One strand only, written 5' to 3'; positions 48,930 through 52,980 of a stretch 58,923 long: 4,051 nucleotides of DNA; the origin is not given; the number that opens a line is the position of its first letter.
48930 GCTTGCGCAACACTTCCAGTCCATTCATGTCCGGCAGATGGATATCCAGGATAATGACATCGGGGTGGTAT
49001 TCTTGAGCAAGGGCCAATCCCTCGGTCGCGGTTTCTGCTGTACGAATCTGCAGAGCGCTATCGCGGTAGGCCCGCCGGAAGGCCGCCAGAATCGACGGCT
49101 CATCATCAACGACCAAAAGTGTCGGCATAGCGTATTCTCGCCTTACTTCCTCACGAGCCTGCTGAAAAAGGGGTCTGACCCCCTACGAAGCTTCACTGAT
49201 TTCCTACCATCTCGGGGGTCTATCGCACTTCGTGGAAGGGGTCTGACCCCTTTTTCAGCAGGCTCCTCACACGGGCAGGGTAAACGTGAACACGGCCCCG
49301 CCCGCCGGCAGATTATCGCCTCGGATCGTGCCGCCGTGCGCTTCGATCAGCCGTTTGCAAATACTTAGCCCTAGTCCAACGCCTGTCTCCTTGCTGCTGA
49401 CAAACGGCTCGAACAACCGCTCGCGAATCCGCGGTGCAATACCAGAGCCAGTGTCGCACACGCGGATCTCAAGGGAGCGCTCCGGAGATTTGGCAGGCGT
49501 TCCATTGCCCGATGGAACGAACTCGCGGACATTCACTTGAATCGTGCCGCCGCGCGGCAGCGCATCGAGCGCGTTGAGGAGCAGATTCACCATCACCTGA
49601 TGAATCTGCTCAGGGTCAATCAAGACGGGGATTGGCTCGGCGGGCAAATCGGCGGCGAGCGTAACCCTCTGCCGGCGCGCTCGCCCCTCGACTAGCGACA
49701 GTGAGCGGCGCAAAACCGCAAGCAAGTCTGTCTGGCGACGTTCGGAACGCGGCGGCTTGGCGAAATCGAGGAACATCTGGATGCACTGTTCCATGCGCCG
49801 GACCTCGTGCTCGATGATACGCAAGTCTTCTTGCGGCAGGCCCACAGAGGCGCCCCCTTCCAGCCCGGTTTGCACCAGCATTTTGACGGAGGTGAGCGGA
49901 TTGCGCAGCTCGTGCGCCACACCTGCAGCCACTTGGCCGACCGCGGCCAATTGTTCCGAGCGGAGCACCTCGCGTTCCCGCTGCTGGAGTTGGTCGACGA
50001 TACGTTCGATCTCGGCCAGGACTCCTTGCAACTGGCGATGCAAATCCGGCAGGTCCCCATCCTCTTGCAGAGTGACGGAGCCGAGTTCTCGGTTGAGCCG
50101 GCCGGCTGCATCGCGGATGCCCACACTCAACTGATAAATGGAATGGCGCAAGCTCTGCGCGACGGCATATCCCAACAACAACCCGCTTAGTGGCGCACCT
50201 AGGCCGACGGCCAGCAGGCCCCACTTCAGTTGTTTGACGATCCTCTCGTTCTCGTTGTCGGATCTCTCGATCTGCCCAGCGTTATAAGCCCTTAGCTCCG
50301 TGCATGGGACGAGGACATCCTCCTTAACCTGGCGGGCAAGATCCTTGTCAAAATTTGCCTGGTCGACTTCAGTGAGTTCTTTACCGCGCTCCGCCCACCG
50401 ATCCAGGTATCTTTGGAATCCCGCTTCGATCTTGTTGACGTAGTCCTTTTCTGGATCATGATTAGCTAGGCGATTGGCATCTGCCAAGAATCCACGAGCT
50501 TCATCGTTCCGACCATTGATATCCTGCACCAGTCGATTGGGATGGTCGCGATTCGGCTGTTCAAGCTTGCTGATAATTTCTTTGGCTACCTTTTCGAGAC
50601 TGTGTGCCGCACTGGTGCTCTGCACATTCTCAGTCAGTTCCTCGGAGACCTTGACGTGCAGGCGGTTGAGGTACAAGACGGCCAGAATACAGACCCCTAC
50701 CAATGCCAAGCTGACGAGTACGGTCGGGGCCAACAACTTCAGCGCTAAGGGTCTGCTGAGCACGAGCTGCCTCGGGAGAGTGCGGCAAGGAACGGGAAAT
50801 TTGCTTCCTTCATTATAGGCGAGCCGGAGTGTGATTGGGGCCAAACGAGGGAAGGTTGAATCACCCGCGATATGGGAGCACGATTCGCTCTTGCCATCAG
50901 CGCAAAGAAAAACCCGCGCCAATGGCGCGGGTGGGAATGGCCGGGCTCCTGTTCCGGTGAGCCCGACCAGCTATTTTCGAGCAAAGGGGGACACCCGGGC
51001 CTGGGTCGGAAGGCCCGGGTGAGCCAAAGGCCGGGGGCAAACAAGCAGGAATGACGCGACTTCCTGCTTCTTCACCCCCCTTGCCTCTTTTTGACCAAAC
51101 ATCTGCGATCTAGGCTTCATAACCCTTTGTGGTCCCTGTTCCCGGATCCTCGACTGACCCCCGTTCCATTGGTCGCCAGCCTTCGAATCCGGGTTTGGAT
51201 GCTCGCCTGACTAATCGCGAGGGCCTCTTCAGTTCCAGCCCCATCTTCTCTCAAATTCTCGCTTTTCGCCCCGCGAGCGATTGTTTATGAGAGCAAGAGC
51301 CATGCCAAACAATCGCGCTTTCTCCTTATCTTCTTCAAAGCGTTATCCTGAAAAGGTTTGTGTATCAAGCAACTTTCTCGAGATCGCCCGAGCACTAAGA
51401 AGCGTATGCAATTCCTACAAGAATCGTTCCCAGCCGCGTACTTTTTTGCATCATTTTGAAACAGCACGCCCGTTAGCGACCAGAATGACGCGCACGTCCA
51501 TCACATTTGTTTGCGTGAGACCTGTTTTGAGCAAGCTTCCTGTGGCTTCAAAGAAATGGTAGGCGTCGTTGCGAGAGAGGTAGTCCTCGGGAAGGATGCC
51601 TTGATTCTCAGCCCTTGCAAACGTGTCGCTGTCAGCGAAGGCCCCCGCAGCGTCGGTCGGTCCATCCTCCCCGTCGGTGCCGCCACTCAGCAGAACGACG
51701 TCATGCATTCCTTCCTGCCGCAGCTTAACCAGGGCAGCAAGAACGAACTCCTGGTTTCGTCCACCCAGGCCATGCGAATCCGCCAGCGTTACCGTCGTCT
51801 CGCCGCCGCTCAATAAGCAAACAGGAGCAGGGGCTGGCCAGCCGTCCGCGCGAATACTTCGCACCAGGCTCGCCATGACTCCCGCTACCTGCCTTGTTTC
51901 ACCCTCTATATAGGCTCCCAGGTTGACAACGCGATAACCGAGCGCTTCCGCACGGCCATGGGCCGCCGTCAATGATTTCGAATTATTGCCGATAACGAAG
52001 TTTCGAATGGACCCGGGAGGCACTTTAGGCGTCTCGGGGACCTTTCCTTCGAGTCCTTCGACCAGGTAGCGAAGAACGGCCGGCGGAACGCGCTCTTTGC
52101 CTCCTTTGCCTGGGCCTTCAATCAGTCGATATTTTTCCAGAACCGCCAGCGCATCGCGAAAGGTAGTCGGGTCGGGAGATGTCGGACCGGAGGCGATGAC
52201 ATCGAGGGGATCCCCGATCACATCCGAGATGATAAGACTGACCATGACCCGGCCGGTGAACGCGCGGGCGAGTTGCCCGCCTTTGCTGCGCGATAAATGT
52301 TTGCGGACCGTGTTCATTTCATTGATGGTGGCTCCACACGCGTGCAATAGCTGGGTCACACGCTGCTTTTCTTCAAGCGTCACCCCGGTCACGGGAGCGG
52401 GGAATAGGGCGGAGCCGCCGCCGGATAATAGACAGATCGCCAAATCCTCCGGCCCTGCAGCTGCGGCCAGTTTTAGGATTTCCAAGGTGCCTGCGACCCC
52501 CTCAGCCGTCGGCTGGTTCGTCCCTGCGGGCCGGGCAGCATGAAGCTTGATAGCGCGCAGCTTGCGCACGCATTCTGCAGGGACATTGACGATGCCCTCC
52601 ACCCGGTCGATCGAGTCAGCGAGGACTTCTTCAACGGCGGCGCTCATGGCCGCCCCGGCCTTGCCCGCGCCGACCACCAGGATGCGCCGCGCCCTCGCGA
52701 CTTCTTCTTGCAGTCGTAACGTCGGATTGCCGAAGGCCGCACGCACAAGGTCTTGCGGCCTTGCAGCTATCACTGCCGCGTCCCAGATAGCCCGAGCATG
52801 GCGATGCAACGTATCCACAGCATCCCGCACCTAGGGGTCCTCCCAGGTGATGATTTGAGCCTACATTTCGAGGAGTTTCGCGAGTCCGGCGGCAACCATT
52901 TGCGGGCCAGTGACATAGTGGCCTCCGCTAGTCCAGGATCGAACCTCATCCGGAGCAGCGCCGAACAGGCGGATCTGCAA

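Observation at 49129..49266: Palindromic element copy B inserted between the histidine kinase and response regulator genes of a sigma-54 two-component operon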

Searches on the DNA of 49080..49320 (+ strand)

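Call 63: search_rna_families(source=window, start=49080, end=49320, threshold=evalue, max_evalue=10)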
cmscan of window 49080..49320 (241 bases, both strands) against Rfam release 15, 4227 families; matches with E-value up to 10: 4.
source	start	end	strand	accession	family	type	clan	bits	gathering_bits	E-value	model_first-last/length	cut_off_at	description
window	49161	49260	+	RF03579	mir-2058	Gene; miRNA;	-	29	90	0.0009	1-72/72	no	mir-2058 microRNA precursor family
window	49161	49259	+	RF03201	mir-617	Gene; miRNA;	-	27.5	80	0.00083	1-82/82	no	mir-617 microRNA precursor family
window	49156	49201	+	RF02473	GlsR4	Gene; snRNA; snoRNA; CD-box;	-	11.9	70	6.1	1-61/61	no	Small nucleolar RNA GlsR4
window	49087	49109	-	RF01304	sR5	Gene; snRNA; snoRNA; CD-box;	-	10.3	40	4.7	1-53/53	no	Small nucleolar RNA sR5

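Call 64: search_dna_similar(query=window:49150-49270:+, collection=plasmids, mode=distant, max_evalue=0.01, max_rows=15)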
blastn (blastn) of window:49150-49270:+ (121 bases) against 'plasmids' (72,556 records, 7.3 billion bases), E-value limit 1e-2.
No match.

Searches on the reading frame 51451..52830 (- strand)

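Call 10: search_protein_families(library=pfam, proteins=[window:51451-52830:-])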
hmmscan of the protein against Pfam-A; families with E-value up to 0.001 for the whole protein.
window:51451-52830:- (459 aa): 2 families
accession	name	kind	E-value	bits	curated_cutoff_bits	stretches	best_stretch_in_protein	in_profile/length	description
PF13660.11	DUF4147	-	7.9e-73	245.2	23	1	12-237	2-223/234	Domain of unknown function (DUF4147)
PF05161.18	MOFRL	-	1.4e-38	131.8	28.3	1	337-445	1-106/106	MOFRL family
